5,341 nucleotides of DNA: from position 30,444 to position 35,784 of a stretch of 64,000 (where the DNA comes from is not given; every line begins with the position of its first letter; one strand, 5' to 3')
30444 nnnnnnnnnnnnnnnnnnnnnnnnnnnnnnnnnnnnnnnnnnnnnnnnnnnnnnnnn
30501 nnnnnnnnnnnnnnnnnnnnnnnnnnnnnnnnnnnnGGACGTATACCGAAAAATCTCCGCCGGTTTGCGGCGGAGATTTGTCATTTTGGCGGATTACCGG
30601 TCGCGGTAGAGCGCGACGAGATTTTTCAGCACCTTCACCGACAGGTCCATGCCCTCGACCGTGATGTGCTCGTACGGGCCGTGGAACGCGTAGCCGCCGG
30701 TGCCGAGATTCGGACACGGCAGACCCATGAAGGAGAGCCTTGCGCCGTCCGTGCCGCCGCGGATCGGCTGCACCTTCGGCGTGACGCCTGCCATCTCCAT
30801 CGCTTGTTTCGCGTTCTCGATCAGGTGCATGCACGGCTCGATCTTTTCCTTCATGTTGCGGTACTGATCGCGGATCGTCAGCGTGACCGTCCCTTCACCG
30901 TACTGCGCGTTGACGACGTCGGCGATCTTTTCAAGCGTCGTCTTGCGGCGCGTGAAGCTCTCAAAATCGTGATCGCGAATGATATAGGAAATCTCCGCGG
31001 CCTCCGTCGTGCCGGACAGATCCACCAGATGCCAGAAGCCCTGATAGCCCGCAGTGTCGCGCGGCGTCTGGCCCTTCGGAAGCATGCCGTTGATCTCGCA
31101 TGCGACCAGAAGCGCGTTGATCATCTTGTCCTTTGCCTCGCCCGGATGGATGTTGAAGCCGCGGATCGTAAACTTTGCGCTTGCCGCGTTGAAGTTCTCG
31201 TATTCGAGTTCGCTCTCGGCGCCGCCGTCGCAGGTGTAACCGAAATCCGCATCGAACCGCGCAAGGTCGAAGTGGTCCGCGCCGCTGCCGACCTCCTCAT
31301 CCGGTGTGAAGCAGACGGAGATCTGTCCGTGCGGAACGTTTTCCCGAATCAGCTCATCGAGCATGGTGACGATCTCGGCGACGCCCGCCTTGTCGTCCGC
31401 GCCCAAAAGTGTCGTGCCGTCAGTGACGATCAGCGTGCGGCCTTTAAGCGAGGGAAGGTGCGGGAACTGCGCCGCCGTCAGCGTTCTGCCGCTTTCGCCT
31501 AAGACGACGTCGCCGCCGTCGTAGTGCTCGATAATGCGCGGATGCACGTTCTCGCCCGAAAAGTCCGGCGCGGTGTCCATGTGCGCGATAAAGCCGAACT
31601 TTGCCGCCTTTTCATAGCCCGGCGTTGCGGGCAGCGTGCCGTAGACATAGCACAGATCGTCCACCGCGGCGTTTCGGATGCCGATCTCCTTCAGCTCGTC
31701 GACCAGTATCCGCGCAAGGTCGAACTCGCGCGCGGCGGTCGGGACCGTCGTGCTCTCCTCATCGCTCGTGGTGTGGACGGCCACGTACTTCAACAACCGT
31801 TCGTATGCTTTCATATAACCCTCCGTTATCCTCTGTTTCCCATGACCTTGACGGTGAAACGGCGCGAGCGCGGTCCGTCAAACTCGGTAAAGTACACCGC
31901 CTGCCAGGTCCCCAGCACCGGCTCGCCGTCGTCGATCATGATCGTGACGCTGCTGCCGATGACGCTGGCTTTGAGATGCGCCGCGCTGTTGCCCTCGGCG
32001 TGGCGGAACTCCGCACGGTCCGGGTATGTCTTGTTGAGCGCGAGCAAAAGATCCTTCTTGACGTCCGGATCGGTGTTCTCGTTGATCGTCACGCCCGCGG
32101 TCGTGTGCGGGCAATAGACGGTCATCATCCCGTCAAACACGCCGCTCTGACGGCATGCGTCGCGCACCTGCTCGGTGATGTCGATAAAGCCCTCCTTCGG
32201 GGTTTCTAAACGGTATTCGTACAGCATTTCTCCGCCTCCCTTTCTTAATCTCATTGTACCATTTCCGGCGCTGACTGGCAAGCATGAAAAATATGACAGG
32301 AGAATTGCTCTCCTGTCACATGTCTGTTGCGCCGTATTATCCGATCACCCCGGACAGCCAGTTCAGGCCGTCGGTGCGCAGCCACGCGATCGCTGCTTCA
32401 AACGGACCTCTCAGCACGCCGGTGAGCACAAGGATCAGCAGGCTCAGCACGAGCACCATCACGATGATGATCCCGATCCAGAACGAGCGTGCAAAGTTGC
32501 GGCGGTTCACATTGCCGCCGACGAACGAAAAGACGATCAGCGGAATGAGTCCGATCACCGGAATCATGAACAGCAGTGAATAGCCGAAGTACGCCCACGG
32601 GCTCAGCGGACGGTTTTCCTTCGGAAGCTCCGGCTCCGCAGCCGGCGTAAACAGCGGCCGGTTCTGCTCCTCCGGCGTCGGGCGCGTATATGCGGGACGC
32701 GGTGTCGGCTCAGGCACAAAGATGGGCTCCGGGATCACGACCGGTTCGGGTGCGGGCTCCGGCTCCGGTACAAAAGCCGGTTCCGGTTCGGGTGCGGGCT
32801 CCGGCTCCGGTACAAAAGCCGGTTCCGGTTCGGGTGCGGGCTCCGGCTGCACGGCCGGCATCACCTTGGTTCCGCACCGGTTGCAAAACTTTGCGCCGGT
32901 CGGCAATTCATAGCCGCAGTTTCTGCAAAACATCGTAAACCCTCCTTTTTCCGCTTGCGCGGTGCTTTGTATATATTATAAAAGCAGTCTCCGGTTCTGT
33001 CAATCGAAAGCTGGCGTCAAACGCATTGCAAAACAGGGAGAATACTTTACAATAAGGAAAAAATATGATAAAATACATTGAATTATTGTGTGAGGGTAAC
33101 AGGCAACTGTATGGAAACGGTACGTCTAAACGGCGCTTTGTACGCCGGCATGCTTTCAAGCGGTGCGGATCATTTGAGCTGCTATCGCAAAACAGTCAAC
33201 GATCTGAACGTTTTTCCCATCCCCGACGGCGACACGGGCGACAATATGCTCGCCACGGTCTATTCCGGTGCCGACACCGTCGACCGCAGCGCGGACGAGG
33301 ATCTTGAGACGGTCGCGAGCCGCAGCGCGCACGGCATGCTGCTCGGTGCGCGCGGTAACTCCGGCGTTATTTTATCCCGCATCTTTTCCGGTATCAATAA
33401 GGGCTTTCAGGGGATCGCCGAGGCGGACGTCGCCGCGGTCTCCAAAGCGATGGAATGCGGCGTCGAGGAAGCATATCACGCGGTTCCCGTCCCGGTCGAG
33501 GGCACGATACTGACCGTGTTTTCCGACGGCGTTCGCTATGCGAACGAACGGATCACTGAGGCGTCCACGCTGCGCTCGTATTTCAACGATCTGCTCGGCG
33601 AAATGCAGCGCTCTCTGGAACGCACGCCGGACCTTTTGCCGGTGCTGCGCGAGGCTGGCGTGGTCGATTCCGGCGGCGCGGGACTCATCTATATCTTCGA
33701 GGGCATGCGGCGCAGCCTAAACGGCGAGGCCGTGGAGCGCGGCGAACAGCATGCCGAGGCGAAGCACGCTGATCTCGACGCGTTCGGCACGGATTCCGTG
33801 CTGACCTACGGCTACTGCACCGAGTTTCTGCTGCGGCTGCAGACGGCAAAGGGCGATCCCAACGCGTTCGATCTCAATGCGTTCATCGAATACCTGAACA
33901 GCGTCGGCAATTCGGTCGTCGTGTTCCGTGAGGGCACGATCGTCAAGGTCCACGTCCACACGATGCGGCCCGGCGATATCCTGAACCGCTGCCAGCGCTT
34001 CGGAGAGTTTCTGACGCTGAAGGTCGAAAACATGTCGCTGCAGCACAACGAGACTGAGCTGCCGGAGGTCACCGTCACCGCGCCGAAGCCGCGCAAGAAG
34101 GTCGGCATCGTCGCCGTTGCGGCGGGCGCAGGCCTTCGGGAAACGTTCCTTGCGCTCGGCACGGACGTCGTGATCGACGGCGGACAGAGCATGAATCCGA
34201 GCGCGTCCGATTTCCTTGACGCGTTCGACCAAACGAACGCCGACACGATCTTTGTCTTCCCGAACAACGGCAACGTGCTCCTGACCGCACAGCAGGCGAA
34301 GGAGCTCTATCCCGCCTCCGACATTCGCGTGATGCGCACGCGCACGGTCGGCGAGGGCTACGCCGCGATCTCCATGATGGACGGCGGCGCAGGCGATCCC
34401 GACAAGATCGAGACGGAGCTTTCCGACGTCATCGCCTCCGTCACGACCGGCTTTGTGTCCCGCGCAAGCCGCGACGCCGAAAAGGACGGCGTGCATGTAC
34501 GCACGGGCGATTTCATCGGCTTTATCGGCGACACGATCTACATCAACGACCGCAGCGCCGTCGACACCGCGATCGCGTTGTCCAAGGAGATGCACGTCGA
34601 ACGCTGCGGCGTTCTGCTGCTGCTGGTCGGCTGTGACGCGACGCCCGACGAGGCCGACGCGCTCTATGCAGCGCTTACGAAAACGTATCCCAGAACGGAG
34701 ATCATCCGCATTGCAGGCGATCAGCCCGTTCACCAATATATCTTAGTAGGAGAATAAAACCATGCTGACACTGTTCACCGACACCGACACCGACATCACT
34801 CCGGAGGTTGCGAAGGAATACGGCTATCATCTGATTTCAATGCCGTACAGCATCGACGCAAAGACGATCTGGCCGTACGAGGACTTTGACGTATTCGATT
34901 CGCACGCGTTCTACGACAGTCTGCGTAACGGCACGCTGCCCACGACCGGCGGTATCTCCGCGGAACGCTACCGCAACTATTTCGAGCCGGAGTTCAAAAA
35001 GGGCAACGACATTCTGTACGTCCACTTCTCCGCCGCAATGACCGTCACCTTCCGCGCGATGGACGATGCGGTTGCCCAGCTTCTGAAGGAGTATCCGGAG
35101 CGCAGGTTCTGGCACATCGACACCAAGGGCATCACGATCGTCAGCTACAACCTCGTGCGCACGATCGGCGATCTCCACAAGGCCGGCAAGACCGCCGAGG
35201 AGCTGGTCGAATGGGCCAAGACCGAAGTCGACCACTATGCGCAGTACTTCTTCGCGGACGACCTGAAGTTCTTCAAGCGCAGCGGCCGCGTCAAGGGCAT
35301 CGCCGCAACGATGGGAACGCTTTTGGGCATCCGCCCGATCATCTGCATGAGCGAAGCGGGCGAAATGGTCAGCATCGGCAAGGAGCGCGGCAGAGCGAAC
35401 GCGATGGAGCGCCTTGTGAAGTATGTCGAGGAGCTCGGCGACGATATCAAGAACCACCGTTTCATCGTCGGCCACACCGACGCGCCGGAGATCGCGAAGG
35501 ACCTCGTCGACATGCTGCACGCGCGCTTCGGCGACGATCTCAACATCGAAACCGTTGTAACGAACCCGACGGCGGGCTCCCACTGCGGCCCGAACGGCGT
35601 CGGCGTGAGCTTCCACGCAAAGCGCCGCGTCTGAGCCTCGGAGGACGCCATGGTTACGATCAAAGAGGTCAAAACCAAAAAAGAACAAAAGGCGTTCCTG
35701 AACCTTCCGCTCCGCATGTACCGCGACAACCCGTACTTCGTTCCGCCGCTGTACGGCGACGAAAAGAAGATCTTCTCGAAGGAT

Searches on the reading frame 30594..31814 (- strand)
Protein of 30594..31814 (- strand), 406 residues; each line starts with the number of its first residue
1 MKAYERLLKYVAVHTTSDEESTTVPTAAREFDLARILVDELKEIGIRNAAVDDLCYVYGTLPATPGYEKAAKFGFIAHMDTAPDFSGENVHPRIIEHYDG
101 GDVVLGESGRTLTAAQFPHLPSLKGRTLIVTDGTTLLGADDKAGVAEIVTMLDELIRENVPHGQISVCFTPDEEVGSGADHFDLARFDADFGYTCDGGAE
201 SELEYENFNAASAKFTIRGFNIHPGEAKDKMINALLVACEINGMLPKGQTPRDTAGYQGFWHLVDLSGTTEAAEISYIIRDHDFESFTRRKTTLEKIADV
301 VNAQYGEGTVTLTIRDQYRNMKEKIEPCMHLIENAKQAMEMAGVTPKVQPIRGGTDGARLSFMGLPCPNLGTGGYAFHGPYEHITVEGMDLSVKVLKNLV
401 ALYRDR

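Call 32: search_protein_families(library=pfam, proteins=[window:30594-31814:-], max_evalue=0.000001)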
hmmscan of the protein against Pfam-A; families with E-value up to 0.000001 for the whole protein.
window:30594-31814:- (406 aa): 3 families
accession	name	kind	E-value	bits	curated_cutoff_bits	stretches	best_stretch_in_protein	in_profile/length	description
PF01546.33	Peptidase_M20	-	3.8e-13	50.2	24.6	1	139-400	34-204/206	Peptidase family M20/M25/M40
PF07687.19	M20_dimer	-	6.5e-11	42.6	21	1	205-308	1-106/107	Peptidase dimerisation domain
PF05343.19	Peptidase_M42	-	2.2e-07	30.7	23.2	0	140-200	134-193/292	M42 glutamyl aminopeptidase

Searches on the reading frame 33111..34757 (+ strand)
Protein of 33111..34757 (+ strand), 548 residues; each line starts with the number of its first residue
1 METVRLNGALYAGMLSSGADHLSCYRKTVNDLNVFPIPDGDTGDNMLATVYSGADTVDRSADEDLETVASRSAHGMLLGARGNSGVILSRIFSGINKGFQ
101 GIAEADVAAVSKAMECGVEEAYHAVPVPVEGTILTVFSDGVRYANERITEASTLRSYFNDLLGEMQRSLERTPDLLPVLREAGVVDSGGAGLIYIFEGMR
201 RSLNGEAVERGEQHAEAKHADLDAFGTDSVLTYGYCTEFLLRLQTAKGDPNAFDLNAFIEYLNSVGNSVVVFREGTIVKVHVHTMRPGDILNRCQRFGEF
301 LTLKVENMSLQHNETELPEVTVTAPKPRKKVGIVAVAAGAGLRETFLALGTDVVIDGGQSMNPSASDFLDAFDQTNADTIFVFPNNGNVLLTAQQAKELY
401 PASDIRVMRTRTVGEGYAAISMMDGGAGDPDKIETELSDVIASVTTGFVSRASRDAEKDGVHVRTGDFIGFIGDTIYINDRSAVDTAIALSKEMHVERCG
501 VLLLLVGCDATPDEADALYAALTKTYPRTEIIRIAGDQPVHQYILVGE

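Call 32: search_protein_families(library=pfam, proteins=[window:33111-34757:+], max_evalue=0.000001)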
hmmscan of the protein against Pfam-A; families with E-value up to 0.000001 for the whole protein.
window:33111-34757:+ (548 aa): 3 families
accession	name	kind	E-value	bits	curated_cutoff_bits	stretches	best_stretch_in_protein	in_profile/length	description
PF13684.11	FakA-like_C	-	1.3e-52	178.8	23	1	332-546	1-214/216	Fatty acid kinase subunit A-like, C-terminal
PF02734.22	Dak2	-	2.9e-34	118.9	27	1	36-200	1-173/174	DAK2 domain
PF21645.3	FakA-like_M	-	1.8e-25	89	24.9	1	232-314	1-79/80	Fatty acid kinase subunit A-like, middle domain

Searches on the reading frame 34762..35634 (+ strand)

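Call 32: search_protein_families(library=pfam, proteins=[window:34762-35634:+], max_evalue=0.000001)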
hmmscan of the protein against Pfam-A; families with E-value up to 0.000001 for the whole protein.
window:34762-35634:+ (290 aa): 1 family
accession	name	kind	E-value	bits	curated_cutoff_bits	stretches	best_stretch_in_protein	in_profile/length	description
PF02645.21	DegV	-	5.9e-50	170.6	27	1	3-286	3-279/280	Uncharacterised protein, DegV family COG1307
